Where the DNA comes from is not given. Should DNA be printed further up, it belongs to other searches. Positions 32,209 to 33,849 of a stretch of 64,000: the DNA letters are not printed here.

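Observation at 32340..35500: AT-rich foreign island: 2-TM coiled-coil protein + m4C-type MTase + MvaI/BcnI-family REase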

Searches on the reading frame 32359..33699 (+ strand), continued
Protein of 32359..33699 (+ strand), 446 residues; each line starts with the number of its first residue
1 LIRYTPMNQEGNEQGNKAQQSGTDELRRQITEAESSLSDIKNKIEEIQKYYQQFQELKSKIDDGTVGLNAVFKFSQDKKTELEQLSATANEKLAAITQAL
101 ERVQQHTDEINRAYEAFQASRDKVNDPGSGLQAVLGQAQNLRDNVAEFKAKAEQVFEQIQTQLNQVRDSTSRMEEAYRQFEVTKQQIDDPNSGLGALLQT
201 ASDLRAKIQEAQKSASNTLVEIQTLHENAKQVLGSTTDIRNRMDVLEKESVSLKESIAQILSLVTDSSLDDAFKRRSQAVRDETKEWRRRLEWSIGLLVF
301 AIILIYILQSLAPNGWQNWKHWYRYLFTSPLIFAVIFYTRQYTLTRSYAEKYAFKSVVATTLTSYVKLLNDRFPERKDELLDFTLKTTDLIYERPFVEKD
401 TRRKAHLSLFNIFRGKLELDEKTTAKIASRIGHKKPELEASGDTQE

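Call 21: search_protein_families(library=pfam, proteins=[L013:7640-8497:+, L013:8540-8941:+, L013:9113-9781:+, L013:11512-12054:+, L013:12044-12541:+, L013:12592-13002:+, L013:13008-13565:+, L021:1563-2429:+, L021:2463-3305:-, L018:535-1437:+], max_evalue=0.001)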
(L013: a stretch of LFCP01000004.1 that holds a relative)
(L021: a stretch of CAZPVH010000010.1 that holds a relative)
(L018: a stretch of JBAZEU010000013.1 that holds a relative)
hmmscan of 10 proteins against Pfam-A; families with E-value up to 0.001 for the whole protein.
L013:7640-8497:+ (285 aa): 0 families

L013:8540-8941:+ (133 aa): 1 family
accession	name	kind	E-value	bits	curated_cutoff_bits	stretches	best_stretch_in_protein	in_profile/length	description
PF09945.14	DUF2177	-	2.1e-46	157.5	26.9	1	3-124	2-123/124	Predicted membrane protein (DUF2177)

L013:9113-9781:+ (222 aa): 1 family
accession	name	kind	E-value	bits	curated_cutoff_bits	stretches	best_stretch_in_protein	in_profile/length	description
PF00293.34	NUDIX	-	2.8e-19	69.9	21.1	1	105-208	5-120/134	NUDIX domain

L013:11512-12054:+ (180 aa): 1 family
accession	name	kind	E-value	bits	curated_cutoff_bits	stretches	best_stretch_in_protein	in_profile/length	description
PF00293.34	NUDIX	-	2.3e-19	70.2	21.1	1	31-157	2-125/134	NUDIX domain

L013:12044-12541:+ (165 aa): 1 family
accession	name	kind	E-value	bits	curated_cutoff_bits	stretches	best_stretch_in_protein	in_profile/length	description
PF00293.34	NUDIX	-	8.1e-10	39.3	21.1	1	43-142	11-121/134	NUDIX domain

L013:12592-13002:+ (136 aa): 0 families

L013:13008-13565:+ (185 aa): 1 family
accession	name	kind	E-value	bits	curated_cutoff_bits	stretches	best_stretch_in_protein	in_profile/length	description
PF00730.31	HhH-GPD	-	1.3e-13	51.6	26.2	1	27-164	3-102/108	HhH-GPD superfamily base excision DNA repair protein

L021:1563-2429:+ (288 aa): 0 families

L021:2463-3305:- (280 aa): 0 families

L018:535-1437:+ (300 aa): 2 families
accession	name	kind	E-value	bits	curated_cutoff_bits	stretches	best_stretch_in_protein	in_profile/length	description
PF17726.7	DpnI_C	-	4e-24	85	23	1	231-297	4-70/70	Dam-replacing HTH domain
PF13091.12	PLDc_2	-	6.2e-10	39.5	27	1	45-161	2-127/132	PLD-like domain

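Call 22: search_protein_families(library=pfam, proteins=[L017:2847-3551:+, L017:3538-3903:+, L017:3991-4878:+, L017:5159-6034:+, L018:1822-2076:+, L018:3505-4014:+, L018:4014-4562:+, L018:4821-5546:+, L018:5651-6397:-, L017:114-350:+], max_evalue=0.001)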
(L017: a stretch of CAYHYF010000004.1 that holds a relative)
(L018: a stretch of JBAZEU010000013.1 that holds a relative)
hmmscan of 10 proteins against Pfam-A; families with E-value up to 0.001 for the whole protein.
L017:2847-3551:+ (234 aa): 0 families

L017:3538-3903:+ (121 aa): 1 family
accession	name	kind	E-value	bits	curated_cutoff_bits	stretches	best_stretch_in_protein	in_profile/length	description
PF01641.26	SelR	-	1.4e-42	144.8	24.9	1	6-117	1-115/116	SelR domain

L017:3991-4878:+ (295 aa): 1 family
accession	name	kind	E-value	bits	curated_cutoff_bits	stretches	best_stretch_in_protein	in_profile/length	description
PF02661.23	Fic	-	3.2e-21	76.4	24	1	97-193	2-93/93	Fic/DOC family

L017:5159-6034:+ (291 aa): 3 families
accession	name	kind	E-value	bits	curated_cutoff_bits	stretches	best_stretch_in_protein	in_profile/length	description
PF01343.23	Peptidase_S49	-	2.6e-33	115.6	24.9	1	135-276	4-145/154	Peptidase family S49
PF25145.1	NfeD1b_N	-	4.2e-09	36.7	40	1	102-204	25-125/189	NfeD1b, N-terminal domain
PF00574.28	CLP_protease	-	9.2e-05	22.8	20.2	0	221-269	130-179/182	Clp protease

L018:1822-2076:+ (84 aa): 0 families

L018:3505-4014:+ (169 aa): 0 families

L018:4014-4562:+ (182 aa): 0 families

L018:4821-5546:+ (241 aa): 17 families
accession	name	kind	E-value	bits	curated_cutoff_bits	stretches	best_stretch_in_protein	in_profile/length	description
PF13847.12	Methyltransf_31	-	6.6e-44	149.5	27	1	62-199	1-135/145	Methyltransferase domain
PF08241.18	Methyltransf_11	-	7.2e-26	91.1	21.2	1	69-167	1-94/95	Methyltransferase domain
PF13649.12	Methyltransf_25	-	9.8e-26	90.7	27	1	68-164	1-97/97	Methyltransferase domain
PF01209.24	Ubie_methyltran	-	1.5e-20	74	20.1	1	59-169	42-152/233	ubiE/COQ5 methyltransferase family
PF08242.18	Methyltransf_12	-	1.6e-14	54.9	30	1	69-165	1-97/98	Methyltransferase domain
PF06325.19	PrmA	-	6.6e-12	46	22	1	62-172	159-262/296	Ribosomal protein L11 methyltransferase (PrmA)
PF13489.12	Methyltransf_23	-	5.4e-11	42.9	27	1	62-171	20-119/164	Methyltransferase domain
PF01135.25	PCMT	-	7.7e-11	42.6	20.3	1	61-126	70-135/210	Protein-L-isoaspartate(D-aspartate) O-methyltransferase (PCMT)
PF05175.20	MTS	-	2.4e-10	40.8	23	1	65-168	32-138/170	Methyltransferase small domain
PF05148.21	Methyltransf_8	-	1.3e-07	32.2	27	1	121-171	110-159/219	Hypothetical methyltransferase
PF02353.26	CMAS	-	3.8e-06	26.9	27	1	61-213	59-213/273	Mycolic acid cyclopropane synthetase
PF13679.12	Methyltransf_32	-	4.4e-06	27.1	27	1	63-138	24-106/143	Methyltransferase domain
PF01170.24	UPF0020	-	1.6e-05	25.1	22.3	1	88-140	75-128/197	RMKL-like, methyltransferase domain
PF20922.3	Anamorsin_N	-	2.4e-05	24.6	27.1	1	101-183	20-103/163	Anamorsin, N-terminal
PF01728.25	FtsJ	-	3.6e-05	24.2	24.1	1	62-145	19-103/181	FtsJ-like methyltransferase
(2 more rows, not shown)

L018:5651-6397:- (248 aa): 0 families

L017:114-350:+ (78 aa): 0 families

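Call 36: predict_structure(alignment_id=A1)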
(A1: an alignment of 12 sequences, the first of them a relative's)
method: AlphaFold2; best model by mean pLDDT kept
length: 440 residues; sequences in the alignment: 12
mean_pLDDT: 62.6   pTM: 0.29
mean pLDDT of the five models: 62.6, 47.8, 44.6, 43.5, 39.5
residues with pLDDT >= 90: 0; 70-90: 125; 50-70: 243; < 50: 72
segments of 3 or more residues with pLDDT < 50: 1-6, 250-261, 388-440
pLDDT, mean of each block of 10 residues (from residue 1): 49 64 67 63 62 59 63 66 68 73 72 64 62 74 77 74 66 67 67 66 66 66 65 64 55 40 61 76 81 80 64 65 71 75 71 67 68 64 56 36 32 37 37 30
secondary structure, 60 per line:
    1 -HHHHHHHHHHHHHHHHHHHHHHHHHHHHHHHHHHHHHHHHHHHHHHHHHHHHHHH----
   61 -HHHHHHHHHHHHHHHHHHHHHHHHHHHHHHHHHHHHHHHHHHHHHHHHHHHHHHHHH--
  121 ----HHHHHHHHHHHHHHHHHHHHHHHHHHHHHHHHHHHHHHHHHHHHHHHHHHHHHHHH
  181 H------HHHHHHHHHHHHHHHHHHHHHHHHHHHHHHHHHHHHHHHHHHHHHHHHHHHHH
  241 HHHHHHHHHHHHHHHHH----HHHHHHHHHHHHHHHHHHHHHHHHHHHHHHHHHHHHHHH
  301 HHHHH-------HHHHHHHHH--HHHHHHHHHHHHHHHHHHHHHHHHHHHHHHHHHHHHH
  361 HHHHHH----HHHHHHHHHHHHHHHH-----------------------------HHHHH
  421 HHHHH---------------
elements in order: H2-56 H62-118 H125-181 H188-257 H262-305 H313-321 H324-366 H371-386 H416-425

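Call 40: search_protein_families(library=pfam, alignment_id=A3, max_evalue=0.001)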
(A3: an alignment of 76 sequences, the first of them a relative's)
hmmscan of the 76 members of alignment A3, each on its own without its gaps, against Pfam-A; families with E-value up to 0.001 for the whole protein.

A. member 1, P0001 (440 aa): 8 families
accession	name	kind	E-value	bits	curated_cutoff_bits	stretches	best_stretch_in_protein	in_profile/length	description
PF04108.17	ATG17_like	-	3.3e-11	43.7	43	1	28-179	115-261/355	Autophagy protein ATG17-like domain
PF10046.14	BLOC1_2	-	6.4e-06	26.9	33.4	0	7-56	26-75/96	Biogenesis of lysosome-related organelles complex-1 subunit 2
PF05335.18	DUF745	-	5e-05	23.5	33.3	1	16-110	63-157/183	Protein of unknown function (DUF745)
PF05478.16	Prominin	-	5.6e-05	21.9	34.3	0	26-116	323-417/799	Prominin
PF09969.14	DUF2203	-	8.8e-05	23.6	24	0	81-160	6-76/122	Uncharacterized conserved protein (DUF2203)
PF08653.15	DASH_Dam1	-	0.00017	21.8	26.6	0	154-193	2-41/56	DASH complex subunit Dam1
PF13851.11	GAS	-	0.00026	20.9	32.3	0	3-157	42-197/200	Growth-arrest specific micro-tubule binding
PF06160.17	EzrA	-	0.00036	19.4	39.6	1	21-246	66-300/557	Septation ring formation regulator, EzrA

B. families by the number of members that match (of 76 scanned): 48 families (the first 25 are shown)
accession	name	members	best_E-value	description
PF06103.16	DUF948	4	2.3e-06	Bacterial protein of unknown function (DUF948)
PF13851.11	GAS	4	8.7e-05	Growth-arrest specific micro-tubule binding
PF05531.17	NPV_P10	2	3.8e-05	Nucleopolyhedrovirus P10 protein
PF01442.23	Apolipoprotein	2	0.0001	Apolipoprotein A1/A4/E domain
PF00038.26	Filament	2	0.00012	Intermediate filament protein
PF06160.17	EzrA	2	0.00036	Septation ring formation regulator, EzrA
PF06818.20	Fez1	2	0.00041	Fez1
PF04108.17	ATG17_like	1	3.3e-11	Autophagy protein ATG17-like domain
PF00719.24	Pyrophosphatase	1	7.2e-07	Inorganic pyrophosphatase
PF00754.31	F5_F8_type_C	1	3.6e-06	F5/8 type C domain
PF20072.4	DUF6468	1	5.6e-06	Domain of unknown function (DUF6468)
PF04513.17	Baculo_PEP_C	1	5.9e-06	Baculovirus polyhedron envelope protein, PEP, C terminus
PF10046.14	BLOC1_2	1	6.4e-06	Biogenesis of lysosome-related organelles complex-1 subunit 2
PF05010.19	TACC_C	1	1.5e-05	Transforming acidic coiled-coil-containing protein (TACC), C-terminal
PF06008.19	Laminin_I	1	3.8e-05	Laminin Domain I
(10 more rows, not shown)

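Call 45: find_related_loci(query=A1, collection=metagenome_contigs, flank=10000)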
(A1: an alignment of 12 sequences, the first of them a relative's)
Query A1 (440 aa) in metagenome_contigs; peptide patterns used: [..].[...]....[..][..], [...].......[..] (x = any residue, [..] = any of these).
336 stretches matched a pattern; 26 encode a relative of the query (tblastn E <= 1e-3); 26 distinct loci.
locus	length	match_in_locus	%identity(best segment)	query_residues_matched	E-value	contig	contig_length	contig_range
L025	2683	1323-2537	39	18-415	6e-87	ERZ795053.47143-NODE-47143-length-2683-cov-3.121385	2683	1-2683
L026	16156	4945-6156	39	19-415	9e-82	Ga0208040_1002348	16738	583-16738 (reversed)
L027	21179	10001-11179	35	34-426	7e-80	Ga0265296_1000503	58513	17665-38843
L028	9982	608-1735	36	34-407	4e-74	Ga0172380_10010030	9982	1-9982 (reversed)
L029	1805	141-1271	35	32-407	4e-77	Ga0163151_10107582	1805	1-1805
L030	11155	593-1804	32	34-431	3e-63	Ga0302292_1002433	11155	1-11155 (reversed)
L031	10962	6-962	32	97-415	3e-59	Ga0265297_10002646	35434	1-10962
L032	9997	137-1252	32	69-434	1e-57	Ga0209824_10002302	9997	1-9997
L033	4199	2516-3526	32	71-429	4e-50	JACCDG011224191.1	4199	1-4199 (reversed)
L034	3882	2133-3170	30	62-429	4e-47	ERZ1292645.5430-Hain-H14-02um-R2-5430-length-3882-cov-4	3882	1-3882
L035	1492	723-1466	33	174-423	4e-39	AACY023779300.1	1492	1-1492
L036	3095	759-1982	26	12-412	1e-34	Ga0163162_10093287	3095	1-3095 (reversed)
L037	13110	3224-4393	24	13-398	1e-32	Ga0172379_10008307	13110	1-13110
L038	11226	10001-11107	30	62-409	8e-31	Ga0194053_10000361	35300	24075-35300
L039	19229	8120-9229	23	18-386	2e-27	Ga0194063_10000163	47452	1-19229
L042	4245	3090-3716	29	183-389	1e-15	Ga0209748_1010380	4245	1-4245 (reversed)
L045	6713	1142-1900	25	160-405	7e-14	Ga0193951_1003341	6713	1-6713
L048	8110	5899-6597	27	152-390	7e-12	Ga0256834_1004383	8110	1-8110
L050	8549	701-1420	27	152-397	4e-11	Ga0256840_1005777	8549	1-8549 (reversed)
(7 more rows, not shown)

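Call 48: search_protein_families(library=pfam, proteins=[L027:7425-8141:+, L027:8133-9653:-, L027:11945-12382:+, L033:417-1004:+, L036:24-545:+, L036:2132-3094:+, L037:1999-3144:+, L037:4524-6956:+, L037:6960-7667:+, L037:2-1915:+], max_evalue=0.001)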
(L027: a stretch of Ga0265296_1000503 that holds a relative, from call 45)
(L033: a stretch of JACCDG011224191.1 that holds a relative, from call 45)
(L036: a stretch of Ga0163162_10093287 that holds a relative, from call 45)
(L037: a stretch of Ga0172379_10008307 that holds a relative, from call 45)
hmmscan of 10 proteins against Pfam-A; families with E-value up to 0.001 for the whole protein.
L027:7425-8141:+ (238 aa): 1 family
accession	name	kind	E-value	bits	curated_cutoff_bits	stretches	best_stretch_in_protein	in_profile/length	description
PF09573.16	RE_TaqI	-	9.8e-30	104.1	26.1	1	14-222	3-218/229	TaqI restriction endonuclease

L027:8133-9653:- (506 aa): 14 families
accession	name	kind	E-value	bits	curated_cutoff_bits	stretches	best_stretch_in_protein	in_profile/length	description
PF01555.25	N6_N4_Mtase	-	1.5e-34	120.4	26.7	1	240-494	2-221/221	DNA methylase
PF00717.28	Peptidase_S24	-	8.2e-29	100.1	23.3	1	75-190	1-115/116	Peptidase S24-like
PF01726.22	LexA_DNA_bind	-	6.5e-15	55.1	23.7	1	2-61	4-64/65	LexA DNA binding domain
PF02086.21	MethyltransfD12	-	3.3e-07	30.7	22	0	446-501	11-68/253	D12 class N6 adenine-specific DNA methyltransferase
PF13412.12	HTH_24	-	3.6e-07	30.1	21.9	1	4-53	3-47/48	Winged helix-turn-helix DNA-binding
PF13545.12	HTH_Crp_2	-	4e-06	27.1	27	1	23-72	22-68/70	Crp-like helix-turn-helix domain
PF21984.2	DnaD_N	-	1.3e-05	25.8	27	1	2-62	14-74/101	DnaD N-terminal domain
PF09339.16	HTH_IclR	-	2.5e-05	24.4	22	1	25-55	20-50/52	IclR helix-turn-helix domain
PF01325.25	Fe_dep_repress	-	9.2e-05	23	26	1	1-58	1-57/60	Iron dependent repressor, N-terminal DNA binding domain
PF08279.18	HTH_11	-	0.00019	21.7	25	1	16-52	9-44/55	HTH domain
PF01022.26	HTH_5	-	0.00035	20.8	22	0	27-55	19-47/47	Bacterial regulatory protein, arsR family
PF13730.12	HTH_36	-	0.00043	20.5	25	0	24-53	26-55/55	Helix-turn-helix domain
PF14493.12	HTH_40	-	0.00062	20.5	27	1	26-54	15-44/89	Helix-turn-helix domain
PF12802.13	MarR_2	-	0.00088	19.8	27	0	8-57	9-54/61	MarR family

L027:11945-12382:+ (145 aa): 0 families

L033:417-1004:+ (195 aa): 2 families
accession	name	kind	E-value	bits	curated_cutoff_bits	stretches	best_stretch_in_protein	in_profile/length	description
PF01844.29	HNH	-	9.8e-09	35.7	21.4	1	102-140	1-39/47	HNH endonuclease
PF14279.12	HNH_5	-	5.9e-06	26.6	27.5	1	102-143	1-41/56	HNH endonuclease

L036:24-545:+ (173 aa): 1 family
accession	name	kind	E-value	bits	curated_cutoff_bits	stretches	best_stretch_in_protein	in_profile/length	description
PF01936.24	NYN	-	2.6e-17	64.1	24.2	1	10-139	2-130/145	NYN domain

L036:2132-3094:+ (321 aa): 3 families
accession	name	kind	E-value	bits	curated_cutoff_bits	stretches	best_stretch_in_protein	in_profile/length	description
PF01926.29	MMR_HSR1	-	8.2e-23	81.1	21.9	1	5-118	2-89/113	50S ribosome-binding GTPase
PF06071.19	YchF-GTPase_C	-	6.9e-17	61.8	27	1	280-321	1-42/84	Protein of unknown function (DUF933)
PF02421.24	FeoB_N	-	6e-08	32.8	27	1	5-46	3-43/156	Ferrous iron transport protein B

L037:1999-3144:+ (381 aa): 2 families
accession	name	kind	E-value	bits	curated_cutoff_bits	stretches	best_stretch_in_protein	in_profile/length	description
PF13784.11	Fic_N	-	6e-20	71.5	26.7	1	38-117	2-81/82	Fic/DOC family N-terminal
PF02661.23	Fic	-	5e-19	69.4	24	1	129-230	4-93/93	Fic/DOC family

L037:4524-6956:+ (810 aa): 5 families
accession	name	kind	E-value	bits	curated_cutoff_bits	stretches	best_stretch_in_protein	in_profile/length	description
PF02384.22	N6_Mtase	-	5.7e-55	187.3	20.4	1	143-457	4-307/311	N-6 DNA Methylase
PF01420.25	Methylase_S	-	5.2e-53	180.1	22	2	624-781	3-151/168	Type I restriction modification DNA specificity domain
PF07669.17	Eco57I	-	3.3e-06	27.7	25.3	1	239-346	69-156/171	Eco57I restriction-modification methylase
PF01170.24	UPF0020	-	1.8e-05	25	22.3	1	175-282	20-131/197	RMKL-like, methyltransferase domain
PF20473.4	MmeI_Mtase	-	0.00011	22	27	1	186-252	22-87/259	MmeI, DNA-methyltransferase domain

L037:6960-7667:+ (235 aa): 0 families

L037:2-1915:+ (637 aa): 4 families
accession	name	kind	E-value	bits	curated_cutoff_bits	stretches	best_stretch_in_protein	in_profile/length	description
PF04851.21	ResIII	-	6.9e-31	107.8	22.5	1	2-133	25-163/164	Type III restriction enzyme, res subunit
PF18766.7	SWI2_SNF2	-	5.3e-13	49.6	26.7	1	9-135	27-158/221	SWI2/SNF2 ATPase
PF00270.35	DEAD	-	7.2e-11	42.5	26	1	4-137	18-165/167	DEAD/DEAH box helicase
PF00271.37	Helicase_C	-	0.00047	20.8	23.5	0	323-376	56-109/110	Helicase conserved C-terminal domain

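Call 49: search_protein_families(library=pfam, proteins=[L038:9434-9967:+, L038:8286-8789:+, L042:1960-2586:+, L045:2566-3423:+, L048:3649-5094:+, L048:6925-7689:+, L050:1593-3068:+, L050:3226-4305:+, L031:1522-2544:+, L031:3124-4533:+], max_evalue=0.001)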
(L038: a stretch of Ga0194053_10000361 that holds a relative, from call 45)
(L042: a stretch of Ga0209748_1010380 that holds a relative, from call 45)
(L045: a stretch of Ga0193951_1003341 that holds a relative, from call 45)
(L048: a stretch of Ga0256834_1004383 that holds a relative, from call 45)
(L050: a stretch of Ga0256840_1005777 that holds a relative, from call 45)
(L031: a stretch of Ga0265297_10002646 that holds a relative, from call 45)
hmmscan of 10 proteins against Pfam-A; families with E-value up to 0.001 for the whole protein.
L038:9434-9967:+ (177 aa): 0 families

L038:8286-8789:+ (167 aa): 2 families
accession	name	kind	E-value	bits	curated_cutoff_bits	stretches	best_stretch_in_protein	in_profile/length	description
PF13238.12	AAA_18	-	0.00014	22.7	29.4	0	6-42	1-37/128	AAA domain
PF13671.12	AAA_33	-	0.00024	21.9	27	0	8-25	4-21/143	AAA domain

L042:1960-2586:+ (208 aa): 0 families

L045:2566-3423:+ (285 aa): 0 families

L048:3649-5094:+ (481 aa): 1 family
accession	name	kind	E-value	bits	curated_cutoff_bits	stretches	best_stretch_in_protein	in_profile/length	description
PF16286.10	DUF4932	-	7.2e-10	39.2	28.7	1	39-358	3-330/332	Domain of unknown function (DUF4932)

L048:6925-7689:+ (254 aa): 0 families

L050:1593-3068:+ (491 aa): 4 families
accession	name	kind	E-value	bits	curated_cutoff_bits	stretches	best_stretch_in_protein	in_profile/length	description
PF03235.19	GmrSD_N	-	3.8e-17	63.5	33.2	1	47-196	8-198/199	GmrSD restriction endonuclease, N-terminal domain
PF01844.29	HNH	-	1.4e-06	28.7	21.4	1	433-486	1-47/47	HNH endonuclease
PF14279.12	HNH_5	-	4.1e-06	27.1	27.5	1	451-489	11-49/56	HNH endonuclease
PF13395.12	HNH_4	-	0.00021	21.7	22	1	449-488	15-53/54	HNH endonuclease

L050:3226-4305:+ (359 aa): 1 family
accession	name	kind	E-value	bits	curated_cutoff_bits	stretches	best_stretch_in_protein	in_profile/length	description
PF18962.6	Por_Secre_tail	-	3e-10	40.7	27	1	295-357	2-74/75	Secretion system C-terminal sorting domain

L031:1522-2544:+ (340 aa): 1 family
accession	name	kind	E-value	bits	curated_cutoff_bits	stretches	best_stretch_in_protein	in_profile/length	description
PF00579.31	tRNA-synt_1b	-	6.4e-71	239.5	21.1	1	8-294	5-291/292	tRNA synthetases class I (W and Y)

L031:3124-4533:+ (469 aa): 2 families
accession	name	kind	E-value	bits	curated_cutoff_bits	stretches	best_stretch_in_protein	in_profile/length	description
PF02397.22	Bac_transf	-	2.2e-58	197.2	27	1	265-463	1-178/179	Bacterial sugar transferase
PF13727.12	CoA_binding_3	-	4.7e-06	27.2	25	1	68-175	3-107/175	CoA-binding domain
